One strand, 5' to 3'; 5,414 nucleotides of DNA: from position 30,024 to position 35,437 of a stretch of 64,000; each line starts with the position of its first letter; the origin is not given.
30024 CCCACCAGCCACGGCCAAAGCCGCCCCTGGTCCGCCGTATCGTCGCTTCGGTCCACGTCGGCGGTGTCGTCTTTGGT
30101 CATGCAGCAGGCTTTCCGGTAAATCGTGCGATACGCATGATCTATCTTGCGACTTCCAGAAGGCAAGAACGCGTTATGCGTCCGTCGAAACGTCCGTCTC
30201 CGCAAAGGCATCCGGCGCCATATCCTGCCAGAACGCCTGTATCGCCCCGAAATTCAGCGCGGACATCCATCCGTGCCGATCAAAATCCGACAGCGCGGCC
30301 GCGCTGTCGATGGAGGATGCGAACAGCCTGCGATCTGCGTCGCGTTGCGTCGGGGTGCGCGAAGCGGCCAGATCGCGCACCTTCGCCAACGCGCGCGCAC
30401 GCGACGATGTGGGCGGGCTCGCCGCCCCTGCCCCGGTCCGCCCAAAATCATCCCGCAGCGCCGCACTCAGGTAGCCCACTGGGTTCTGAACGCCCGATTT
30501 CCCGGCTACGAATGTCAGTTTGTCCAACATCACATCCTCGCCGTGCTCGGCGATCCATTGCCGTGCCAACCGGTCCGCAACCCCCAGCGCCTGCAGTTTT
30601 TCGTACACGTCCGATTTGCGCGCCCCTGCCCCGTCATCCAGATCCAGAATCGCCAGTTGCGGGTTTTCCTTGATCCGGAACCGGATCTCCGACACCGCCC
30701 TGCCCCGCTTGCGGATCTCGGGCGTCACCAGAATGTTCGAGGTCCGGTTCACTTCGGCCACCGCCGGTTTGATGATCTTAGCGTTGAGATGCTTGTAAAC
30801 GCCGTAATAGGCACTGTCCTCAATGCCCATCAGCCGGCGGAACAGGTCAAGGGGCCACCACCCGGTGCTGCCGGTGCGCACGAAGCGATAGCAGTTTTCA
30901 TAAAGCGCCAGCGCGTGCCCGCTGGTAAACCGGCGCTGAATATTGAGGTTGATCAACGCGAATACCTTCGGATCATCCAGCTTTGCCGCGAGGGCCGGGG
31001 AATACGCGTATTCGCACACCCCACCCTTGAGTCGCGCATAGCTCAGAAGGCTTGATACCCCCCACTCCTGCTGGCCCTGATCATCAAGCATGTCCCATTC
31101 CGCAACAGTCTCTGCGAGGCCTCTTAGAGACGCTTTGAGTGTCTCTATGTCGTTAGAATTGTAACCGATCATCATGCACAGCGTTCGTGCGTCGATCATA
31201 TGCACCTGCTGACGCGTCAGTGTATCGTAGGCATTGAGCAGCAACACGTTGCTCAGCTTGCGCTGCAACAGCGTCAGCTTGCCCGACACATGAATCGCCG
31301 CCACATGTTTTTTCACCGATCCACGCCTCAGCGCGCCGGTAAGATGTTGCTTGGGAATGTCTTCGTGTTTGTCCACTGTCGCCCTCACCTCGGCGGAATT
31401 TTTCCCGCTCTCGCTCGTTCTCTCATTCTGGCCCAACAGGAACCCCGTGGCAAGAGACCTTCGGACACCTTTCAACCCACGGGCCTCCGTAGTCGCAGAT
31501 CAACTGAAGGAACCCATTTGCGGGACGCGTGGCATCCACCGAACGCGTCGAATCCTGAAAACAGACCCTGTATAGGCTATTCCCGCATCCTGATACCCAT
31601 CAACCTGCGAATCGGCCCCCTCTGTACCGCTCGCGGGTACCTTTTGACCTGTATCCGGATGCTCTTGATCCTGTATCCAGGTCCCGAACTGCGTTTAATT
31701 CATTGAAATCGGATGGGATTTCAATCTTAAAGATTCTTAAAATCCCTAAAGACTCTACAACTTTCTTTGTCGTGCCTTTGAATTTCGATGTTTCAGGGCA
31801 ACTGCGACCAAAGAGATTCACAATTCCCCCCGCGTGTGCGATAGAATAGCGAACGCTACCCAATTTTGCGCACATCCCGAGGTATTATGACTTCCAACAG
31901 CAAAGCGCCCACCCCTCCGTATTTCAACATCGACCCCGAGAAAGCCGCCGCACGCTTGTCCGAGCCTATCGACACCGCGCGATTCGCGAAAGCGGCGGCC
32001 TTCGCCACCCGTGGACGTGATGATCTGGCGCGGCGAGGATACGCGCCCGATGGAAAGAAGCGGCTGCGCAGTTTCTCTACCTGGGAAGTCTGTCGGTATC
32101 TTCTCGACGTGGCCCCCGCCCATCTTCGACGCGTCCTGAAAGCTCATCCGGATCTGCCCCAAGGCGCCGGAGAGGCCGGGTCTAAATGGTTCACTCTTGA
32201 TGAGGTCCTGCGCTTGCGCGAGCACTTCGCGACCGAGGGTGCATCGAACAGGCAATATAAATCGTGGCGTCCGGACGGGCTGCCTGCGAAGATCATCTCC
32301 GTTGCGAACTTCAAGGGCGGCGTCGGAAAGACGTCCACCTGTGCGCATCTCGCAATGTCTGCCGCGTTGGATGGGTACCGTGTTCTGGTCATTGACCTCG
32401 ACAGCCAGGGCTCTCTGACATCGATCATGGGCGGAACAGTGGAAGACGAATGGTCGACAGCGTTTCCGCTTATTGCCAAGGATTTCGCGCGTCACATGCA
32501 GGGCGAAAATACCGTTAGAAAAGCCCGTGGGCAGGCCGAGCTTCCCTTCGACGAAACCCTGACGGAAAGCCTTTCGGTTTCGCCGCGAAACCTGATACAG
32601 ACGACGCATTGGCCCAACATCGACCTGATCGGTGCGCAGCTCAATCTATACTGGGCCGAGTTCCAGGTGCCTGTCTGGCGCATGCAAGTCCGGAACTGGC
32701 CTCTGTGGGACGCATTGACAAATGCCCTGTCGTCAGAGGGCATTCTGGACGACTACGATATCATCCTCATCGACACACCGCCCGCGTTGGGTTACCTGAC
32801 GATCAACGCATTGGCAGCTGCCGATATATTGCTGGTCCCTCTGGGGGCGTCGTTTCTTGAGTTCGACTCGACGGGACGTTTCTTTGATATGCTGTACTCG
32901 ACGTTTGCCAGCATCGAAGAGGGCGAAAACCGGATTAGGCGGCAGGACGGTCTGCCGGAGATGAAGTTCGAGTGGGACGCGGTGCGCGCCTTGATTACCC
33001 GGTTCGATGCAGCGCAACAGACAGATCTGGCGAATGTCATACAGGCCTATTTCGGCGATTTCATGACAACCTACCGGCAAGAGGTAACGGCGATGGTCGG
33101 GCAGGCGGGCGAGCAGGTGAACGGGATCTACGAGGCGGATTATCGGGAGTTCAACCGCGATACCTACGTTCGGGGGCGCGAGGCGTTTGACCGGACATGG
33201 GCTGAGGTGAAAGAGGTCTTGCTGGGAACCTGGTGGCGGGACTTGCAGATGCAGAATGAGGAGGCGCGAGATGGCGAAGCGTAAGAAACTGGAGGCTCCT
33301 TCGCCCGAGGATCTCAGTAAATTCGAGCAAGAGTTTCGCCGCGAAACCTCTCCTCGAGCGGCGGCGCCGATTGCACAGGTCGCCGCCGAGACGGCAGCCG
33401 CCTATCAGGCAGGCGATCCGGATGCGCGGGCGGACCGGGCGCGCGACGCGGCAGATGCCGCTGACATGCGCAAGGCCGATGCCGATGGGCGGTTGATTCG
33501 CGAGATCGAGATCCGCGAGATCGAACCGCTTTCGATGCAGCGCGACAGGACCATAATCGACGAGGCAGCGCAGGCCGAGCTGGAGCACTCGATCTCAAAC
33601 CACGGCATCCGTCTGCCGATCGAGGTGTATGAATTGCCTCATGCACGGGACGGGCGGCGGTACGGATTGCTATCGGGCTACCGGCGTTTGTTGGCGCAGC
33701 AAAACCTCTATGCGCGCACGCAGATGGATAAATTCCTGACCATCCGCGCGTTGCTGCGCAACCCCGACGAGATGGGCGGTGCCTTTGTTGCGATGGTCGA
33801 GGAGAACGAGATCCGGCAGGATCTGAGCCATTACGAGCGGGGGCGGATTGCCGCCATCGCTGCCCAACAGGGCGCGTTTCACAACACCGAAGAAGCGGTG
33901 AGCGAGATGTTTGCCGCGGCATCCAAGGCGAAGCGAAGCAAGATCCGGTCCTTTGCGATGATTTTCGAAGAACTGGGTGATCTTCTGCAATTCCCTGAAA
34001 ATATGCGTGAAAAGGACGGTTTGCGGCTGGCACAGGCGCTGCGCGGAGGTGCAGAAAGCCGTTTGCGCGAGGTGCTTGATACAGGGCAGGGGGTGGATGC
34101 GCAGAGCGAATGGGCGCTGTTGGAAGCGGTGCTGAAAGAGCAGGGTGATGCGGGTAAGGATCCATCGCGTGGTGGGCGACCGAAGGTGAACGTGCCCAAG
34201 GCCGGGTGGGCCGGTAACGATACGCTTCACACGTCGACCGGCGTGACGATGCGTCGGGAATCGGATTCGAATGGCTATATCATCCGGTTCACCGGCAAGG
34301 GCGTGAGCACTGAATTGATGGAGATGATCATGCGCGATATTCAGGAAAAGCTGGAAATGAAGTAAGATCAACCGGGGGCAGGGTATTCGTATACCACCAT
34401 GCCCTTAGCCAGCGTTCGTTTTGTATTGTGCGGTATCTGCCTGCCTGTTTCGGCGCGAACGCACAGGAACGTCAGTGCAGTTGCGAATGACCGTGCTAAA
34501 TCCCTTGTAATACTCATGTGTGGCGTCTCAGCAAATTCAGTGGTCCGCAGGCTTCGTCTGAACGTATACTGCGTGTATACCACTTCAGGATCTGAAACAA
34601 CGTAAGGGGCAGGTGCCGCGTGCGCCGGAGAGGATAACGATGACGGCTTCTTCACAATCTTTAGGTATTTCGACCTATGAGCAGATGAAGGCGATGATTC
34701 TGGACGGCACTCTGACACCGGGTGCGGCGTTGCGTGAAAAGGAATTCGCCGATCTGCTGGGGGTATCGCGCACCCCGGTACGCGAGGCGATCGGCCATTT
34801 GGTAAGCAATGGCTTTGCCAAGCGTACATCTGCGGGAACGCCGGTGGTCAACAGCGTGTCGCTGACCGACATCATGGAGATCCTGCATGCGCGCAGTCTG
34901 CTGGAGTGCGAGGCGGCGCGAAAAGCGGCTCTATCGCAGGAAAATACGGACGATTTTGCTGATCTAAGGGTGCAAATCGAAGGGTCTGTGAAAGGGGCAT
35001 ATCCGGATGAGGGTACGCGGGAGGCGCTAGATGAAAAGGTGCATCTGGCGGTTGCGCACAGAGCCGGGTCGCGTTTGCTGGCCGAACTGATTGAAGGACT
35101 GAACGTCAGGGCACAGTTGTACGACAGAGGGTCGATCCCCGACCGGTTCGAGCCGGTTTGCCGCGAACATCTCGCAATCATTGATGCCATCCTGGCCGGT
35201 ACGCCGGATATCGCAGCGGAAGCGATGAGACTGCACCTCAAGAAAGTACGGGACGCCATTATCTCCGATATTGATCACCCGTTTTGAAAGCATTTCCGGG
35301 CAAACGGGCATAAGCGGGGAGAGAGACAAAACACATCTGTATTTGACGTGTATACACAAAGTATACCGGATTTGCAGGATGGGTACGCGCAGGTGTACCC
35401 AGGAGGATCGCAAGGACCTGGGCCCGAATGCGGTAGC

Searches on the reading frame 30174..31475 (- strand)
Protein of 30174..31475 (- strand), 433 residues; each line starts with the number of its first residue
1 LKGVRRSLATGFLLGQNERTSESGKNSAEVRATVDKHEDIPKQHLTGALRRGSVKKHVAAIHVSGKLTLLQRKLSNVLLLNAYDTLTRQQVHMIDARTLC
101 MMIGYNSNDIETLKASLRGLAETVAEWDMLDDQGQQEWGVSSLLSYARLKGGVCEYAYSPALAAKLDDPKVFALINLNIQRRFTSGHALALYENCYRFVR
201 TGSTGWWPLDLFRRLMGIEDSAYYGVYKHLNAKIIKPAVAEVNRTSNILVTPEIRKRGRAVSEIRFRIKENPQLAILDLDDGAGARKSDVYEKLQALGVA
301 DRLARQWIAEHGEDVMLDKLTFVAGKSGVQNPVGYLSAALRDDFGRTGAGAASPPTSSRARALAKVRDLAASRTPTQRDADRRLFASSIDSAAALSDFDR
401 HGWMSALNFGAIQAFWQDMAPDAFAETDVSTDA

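Call 12: search_protein_families(library=pfam, proteins=[window:30174-31475:-])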
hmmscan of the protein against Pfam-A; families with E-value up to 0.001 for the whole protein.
window:30174-31475:- (433 aa): 2 families
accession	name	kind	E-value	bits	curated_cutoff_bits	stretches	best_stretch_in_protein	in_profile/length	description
PF01051.27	Rep3_N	-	8.6e-19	68.7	22.4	1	54-195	2-140/141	Initiator Replication protein, WH1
PF21205.3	Rep3_C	-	8.7e-15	55.2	21.1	1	209-268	2-59/59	Initiator Rep protein, WH2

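Call 74: search_dna_similar(query=window:30174-31475:-, collection=plasmids, mode=protein, max_rows=12)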
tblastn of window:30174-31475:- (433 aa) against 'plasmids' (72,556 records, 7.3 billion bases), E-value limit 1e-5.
Records with a match: 920; places in all: 932; records where one place covers at least 80% of the query: 173.
Best place of each record, by identity: 60-80% 107; <60% 813.
By first word of the organism name: Escherichia 203; Burkholderia 70; Phaeobacter 61; Paracoccus 51; Pseudosulfitobacter 49; Cupriavidus 29; Salmonella 29; Legionella 27; Pseudomonas 24; Sulfitobacter 19; and 119 more.
By predicted mobility (MOB-suite, as given by PLSDB): non-mobilizable 492; mobilizable 316; conjugative 112.
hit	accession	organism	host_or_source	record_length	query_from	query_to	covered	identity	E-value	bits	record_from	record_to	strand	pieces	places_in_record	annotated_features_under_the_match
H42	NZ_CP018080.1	Sulfitobacter alexandrii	Alexandrium minutum,cell culture,cell ...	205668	3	429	99%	72.4%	0e+0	596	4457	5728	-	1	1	replication initiation protein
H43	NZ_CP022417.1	Pseudosulfitobacter pseudonitzschiae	Skeletonema marinoi strain RO5AC,Cell ...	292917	19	422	93%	75.5%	0e+0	596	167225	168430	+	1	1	replication initiation protein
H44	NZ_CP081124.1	Sulfitobacter sp. S190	-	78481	15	424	95%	73.3%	0e+0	574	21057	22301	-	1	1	replication initiation protein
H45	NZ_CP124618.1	Tropicibacter oceani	pure culture,sediment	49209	2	428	99%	70.4%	0e+0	593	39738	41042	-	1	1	replication initiation protein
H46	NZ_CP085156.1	Pseudosulfitobacter sp. DSM 107133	cell culture,Seawater from the North ...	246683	36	422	89%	77.5%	0e+0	593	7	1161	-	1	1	replication initiation protein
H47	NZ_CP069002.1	Sulfitobacter mediterraneus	Skeletonema costatum,The surface ...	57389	3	419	96%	71.9%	0e+0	600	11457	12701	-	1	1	replication initiation protein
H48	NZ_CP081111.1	Sulfitobacter mediterraneus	-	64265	3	419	96%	71.9%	0e+0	599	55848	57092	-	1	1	replication initiation protein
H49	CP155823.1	Thioclava sp. 'Guangxiensis'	Bruguiera gymnorhiza,pure ...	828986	3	424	97%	69.4%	0e+0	585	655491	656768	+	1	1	replication initiation protein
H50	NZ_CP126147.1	Sagittula sp. MA-2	Cell culture,Coastal seawater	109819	21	428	94%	71.6%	0e+0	584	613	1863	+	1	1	replication initiation protein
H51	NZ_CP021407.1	Pacificitalea manganoxidans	cell culture,sediment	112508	20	421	93%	72.6%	0e+0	578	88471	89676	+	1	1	replication initiation protein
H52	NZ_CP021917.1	Sagittula sp. P11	cell culture,sulfidic waters (60 m) ...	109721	21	424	93%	72.0%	0e+0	582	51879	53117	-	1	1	replication initiation protein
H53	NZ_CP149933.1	Thioclava sp. GXIMD2076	pure culture,conch meat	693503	3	424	97%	68.9%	0e+0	582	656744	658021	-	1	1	replication initiation protein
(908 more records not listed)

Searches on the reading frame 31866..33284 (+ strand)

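Call 37: search_protein_families(library=pfam, max_evalue=0.01, proteins=[window:31866-33284:+])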
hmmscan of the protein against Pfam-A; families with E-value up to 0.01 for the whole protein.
window:31866-33284:+ (472 aa): 8 families
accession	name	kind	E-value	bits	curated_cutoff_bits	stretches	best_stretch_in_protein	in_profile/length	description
PF13614.12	AAA_31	-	7.4e-31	107.9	27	1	142-333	2-154/177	AAA domain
PF01656.29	CbiA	-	7.5e-16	58.7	25.4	1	144-269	1-54/125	CobQ/CobB/MinD/ParA nucleotide binding domain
PF09140.17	MipZ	-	2.1e-13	50.6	20.7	2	143-193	2-53/262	ATPase MipZ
PF10609.15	ParA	-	2.2e-08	34.3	27.1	1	142-191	4-53/246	NUBPL iron-transfer P-loop NTPase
PF06564.18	CBP_BcsQ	-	4.4e-05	23.5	21.3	1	142-183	2-43/234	Cellulose biosynthesis protein BcsQ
PF02374.21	ArsA_ATPase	-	4.4e-05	23.3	24.3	1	150-188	9-47/305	Anion-transporting ATPase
PF07015.17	VirC1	-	0.00087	19.1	24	0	142-185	2-45/231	VirC1 protein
PF00448.28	SRP54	-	0.0082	16.2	22.7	0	152-180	11-39/196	SRP54-type protein, GTPase domain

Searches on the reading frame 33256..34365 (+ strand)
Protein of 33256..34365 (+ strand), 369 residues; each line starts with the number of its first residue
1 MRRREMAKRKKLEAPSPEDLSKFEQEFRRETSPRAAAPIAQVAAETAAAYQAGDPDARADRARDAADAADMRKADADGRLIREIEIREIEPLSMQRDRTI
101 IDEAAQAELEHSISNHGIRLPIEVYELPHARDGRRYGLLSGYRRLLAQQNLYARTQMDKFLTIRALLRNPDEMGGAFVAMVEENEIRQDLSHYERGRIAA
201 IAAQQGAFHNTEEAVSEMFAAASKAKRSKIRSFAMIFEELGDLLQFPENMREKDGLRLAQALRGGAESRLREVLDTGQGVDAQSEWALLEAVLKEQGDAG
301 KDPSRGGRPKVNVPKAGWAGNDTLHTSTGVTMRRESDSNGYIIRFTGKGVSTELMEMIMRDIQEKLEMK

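Call 12: search_protein_families(library=pfam, proteins=[window:33256-34365:+])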
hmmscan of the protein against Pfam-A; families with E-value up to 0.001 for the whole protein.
window:33256-34365:+ (369 aa): 1 family
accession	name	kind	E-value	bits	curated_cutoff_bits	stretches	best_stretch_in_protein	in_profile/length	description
PF02195.25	ParB_N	-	4.8e-06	27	26.3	1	81-152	3-69/95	ParB N-terminal domain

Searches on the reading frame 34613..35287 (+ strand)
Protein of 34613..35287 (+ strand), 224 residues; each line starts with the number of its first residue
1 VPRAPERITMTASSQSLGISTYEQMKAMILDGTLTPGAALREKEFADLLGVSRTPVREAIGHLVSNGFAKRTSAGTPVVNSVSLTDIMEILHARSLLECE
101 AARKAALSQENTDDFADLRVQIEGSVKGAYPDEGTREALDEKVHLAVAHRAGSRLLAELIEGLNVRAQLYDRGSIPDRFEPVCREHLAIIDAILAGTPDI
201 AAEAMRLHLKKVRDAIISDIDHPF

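Call 12: search_protein_families(library=pfam, proteins=[window:34613-35287:+])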
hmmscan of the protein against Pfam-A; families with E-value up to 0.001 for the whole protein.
window:34613-35287:+ (224 aa): 2 families
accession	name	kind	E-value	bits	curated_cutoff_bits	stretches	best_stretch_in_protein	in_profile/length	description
PF07729.17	FCD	-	8.5e-21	75.1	24.3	1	89-210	1-124/125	FCD domain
PF00392.27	GntR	-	4.5e-14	52.3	27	1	21-71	5-56/64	Bacterial regulatory proteins, gntR family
